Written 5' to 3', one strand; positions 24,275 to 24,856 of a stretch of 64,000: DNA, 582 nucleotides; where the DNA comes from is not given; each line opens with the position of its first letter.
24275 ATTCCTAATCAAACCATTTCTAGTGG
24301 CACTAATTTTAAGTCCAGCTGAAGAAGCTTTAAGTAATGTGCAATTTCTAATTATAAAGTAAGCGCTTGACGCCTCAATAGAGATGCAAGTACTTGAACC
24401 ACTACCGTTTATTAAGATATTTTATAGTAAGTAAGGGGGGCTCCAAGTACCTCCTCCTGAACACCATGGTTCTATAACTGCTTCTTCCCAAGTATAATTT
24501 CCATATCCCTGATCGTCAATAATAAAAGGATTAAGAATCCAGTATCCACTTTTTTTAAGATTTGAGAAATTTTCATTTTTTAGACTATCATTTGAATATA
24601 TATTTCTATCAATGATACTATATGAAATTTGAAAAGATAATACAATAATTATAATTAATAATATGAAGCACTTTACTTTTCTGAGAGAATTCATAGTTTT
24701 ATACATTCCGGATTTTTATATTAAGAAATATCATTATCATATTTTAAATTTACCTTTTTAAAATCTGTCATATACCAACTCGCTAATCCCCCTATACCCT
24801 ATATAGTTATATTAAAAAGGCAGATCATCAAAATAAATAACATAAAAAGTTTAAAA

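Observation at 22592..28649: Two divergent giant surface-protein genes, each interrupted by exactly one in-frame TAA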

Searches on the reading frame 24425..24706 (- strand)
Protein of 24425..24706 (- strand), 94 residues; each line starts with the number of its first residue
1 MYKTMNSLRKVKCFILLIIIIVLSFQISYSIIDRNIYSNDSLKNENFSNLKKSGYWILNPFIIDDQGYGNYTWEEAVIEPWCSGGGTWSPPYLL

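Call 42: find_encoding_contigs(protein=window:24425-24706:-, flank=5000, max_places=5)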
Protein window:24425-24706:- (94 aa): no gene with exactly this product is on record in the collection.
